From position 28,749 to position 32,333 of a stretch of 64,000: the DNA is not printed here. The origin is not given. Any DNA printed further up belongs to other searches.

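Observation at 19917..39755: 19.7-kb nine-gene operon coupling a giant S8 envelope protease and BspA-LRR lipoproteins to an Opp-type importer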

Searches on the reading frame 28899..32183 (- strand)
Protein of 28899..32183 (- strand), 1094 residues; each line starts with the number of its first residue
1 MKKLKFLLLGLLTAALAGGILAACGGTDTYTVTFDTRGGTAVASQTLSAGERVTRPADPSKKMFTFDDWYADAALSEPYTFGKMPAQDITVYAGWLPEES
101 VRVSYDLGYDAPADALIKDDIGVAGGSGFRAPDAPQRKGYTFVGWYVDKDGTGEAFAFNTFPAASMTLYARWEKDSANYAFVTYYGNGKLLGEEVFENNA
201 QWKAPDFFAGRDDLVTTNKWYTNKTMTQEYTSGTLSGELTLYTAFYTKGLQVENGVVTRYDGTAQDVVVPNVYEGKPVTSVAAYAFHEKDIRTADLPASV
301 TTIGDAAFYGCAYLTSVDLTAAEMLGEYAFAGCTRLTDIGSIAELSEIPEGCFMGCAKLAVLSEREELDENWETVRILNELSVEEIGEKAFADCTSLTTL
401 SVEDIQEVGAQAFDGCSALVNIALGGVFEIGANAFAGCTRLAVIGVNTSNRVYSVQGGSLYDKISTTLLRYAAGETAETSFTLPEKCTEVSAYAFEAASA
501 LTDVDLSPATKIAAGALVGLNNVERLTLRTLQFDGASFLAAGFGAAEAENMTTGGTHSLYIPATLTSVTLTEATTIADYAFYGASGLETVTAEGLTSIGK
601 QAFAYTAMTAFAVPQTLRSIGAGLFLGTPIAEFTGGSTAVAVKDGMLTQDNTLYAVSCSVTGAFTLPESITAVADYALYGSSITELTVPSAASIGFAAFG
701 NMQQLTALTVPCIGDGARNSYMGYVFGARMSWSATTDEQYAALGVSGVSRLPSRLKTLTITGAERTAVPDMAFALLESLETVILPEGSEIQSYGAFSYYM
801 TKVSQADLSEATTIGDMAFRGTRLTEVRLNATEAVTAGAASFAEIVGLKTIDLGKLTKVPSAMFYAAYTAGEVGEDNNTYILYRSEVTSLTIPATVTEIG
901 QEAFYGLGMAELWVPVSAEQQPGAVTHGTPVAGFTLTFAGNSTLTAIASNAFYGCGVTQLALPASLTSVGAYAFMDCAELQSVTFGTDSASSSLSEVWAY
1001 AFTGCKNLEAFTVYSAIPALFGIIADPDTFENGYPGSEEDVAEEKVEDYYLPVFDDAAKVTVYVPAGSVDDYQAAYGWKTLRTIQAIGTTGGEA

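Call 4: search_protein_families(library=pfam, proteins=[window:28899-32183:-], max_evalue=0.01)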
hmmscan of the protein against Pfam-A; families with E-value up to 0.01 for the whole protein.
window:28899-32183:- (1094 aa): 4 families
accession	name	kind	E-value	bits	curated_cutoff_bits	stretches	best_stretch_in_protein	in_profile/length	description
PF13306.12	LRR_5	-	5.4e-78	259.5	27.7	6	279-362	1-84/127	BspA type Leucine rich repeat region (6 copies)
PF09479.16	Flg_new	-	1.8e-31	108.5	27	2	30-93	1-64/65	Listeria-Bacteroides repeat domain (List_Bact_rpt)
PF13855.12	LRR_8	-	5.7e-08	32.8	27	0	383-424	13-56/61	Leucine rich repeat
PF18998.6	Flg_new_2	-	1.6e-05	25.3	23.6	0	137-175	32-72/73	Divergent InlB B-repeat domain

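Call 56: search_protein_families(library=ncbifam, proteins=[window:28899-32183:-], max_evalue=0.001)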
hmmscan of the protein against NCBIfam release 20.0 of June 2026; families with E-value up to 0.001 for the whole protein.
window:28899-32183:- (1094 aa): 4 families
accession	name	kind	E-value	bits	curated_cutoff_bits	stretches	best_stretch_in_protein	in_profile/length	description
NF047961.1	adhesin_HupY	equivalog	1.7e-13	49.6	1250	0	277-354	219-297/978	leucine-rich repeat adhesin HupY/LrrG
TIGR02543.1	List_Bact_rpt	repeat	1.3e-12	47.9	20.95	2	135-175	1-43/44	TIGR02543 family repeat protein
NF045861.1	glide_Gli349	exception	4.8e-12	43.4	1750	0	278-334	2711-2769/3169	gliding machinery surface structure protein Gli349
NF052328.1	NeuramTDE0471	equivalog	0.00017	20.4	900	0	18-103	35-124/538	neuraminidase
